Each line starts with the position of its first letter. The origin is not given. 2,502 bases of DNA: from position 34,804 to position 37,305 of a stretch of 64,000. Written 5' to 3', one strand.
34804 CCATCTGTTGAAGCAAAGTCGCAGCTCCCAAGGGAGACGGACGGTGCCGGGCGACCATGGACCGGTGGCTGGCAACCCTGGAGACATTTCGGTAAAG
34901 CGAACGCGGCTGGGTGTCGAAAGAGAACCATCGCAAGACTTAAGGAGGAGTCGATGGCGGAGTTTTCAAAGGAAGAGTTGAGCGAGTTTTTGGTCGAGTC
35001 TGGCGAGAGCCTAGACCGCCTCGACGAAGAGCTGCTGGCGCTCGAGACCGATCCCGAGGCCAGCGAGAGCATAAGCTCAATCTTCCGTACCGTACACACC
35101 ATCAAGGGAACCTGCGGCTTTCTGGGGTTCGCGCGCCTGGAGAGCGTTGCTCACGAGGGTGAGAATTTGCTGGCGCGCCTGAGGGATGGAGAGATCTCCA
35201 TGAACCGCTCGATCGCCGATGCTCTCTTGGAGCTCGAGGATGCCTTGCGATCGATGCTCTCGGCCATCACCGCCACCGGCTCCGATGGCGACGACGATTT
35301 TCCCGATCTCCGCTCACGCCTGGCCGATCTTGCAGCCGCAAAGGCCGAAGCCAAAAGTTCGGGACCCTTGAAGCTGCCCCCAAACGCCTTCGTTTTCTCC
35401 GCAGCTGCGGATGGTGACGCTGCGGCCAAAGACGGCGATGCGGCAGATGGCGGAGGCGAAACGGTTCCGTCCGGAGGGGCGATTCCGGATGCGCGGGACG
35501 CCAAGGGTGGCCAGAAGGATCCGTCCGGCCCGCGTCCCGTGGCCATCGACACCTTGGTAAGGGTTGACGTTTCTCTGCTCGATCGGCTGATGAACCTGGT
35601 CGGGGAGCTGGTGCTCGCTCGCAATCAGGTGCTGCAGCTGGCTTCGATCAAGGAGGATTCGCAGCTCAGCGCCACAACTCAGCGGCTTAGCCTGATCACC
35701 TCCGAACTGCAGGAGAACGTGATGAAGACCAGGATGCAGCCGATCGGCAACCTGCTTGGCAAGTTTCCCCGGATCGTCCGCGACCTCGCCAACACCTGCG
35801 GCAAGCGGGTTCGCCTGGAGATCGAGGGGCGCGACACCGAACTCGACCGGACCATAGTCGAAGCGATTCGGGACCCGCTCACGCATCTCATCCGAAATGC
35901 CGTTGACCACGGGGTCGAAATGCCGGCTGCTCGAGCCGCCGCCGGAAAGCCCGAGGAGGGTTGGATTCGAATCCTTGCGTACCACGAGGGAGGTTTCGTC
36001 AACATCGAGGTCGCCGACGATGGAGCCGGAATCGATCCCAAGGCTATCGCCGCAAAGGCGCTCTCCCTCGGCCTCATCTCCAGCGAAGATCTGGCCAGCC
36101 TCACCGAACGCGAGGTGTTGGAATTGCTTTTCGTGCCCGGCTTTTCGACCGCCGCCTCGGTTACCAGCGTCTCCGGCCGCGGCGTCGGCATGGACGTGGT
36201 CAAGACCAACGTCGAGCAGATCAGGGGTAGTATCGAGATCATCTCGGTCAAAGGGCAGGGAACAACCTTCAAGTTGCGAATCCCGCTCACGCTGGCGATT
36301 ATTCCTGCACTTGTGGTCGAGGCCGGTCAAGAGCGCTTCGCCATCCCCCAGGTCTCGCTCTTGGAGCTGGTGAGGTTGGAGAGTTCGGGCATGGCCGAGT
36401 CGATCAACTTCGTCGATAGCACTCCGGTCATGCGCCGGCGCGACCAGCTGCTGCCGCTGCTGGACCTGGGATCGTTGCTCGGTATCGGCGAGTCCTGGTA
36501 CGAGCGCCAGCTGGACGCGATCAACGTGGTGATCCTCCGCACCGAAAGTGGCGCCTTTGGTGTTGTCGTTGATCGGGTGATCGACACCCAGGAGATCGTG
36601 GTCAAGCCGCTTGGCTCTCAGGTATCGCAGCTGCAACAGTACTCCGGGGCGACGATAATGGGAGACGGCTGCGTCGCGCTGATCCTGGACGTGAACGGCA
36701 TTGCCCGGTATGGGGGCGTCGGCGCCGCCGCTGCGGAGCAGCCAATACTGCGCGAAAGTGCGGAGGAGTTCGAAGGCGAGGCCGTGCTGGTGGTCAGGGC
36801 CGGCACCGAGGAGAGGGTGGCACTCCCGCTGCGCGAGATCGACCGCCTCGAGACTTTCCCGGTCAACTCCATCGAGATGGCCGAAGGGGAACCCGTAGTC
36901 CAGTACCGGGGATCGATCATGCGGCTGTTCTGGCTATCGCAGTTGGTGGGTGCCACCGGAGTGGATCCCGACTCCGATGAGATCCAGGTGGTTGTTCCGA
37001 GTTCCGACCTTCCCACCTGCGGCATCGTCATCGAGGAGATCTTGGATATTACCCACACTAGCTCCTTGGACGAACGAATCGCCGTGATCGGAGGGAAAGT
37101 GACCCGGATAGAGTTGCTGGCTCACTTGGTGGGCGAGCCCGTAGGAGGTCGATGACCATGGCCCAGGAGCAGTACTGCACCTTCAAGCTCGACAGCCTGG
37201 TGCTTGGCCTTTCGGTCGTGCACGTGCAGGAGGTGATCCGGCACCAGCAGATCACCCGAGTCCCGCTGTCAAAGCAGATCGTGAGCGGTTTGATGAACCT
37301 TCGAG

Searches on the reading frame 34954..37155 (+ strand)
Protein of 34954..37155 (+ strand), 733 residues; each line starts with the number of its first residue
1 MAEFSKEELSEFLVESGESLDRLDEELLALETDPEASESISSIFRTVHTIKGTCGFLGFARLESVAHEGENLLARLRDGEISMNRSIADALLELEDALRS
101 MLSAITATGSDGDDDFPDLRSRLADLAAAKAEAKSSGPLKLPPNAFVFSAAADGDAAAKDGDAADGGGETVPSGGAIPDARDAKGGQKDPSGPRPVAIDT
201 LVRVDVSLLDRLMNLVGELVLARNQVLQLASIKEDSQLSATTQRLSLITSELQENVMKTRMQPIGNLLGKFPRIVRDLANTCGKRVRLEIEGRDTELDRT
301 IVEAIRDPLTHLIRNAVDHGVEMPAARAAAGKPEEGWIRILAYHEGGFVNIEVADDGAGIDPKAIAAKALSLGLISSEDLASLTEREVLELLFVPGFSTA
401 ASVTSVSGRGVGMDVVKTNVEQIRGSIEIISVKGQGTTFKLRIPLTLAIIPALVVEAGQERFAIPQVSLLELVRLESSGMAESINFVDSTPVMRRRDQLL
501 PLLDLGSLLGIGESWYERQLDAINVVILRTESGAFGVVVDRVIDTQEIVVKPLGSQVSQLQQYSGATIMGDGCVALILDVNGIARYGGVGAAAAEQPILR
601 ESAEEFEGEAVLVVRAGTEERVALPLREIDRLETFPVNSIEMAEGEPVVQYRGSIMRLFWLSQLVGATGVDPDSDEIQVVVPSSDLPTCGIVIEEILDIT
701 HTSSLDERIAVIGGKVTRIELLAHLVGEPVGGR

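Call 55: search_protein_families(library=pfam, proteins=[window:34954-37155:+], max_evalue=0.001)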
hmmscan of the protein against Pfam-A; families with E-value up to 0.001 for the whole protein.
window:34954-37155:+ (733 aa): 4 families
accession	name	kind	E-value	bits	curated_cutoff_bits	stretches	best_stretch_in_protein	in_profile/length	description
PF01584.24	CheW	-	1.5e-29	102.9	23.5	2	452-584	2-134/138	CheW-like domain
PF02518.31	HATPase_c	-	5.1e-18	66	26.4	1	307-446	4-110/111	Histidine kinase-, DNA gyrase B-, and HSP90-like ATPase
PF02895.20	H-kinase_dim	-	3.8e-16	59.7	23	1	201-259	3-68/68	Signal transducing histidine kinase, homodimeric domain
PF01627.28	Hpt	-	5.9e-15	55.7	24.6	1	9-100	3-76/84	Hpt domain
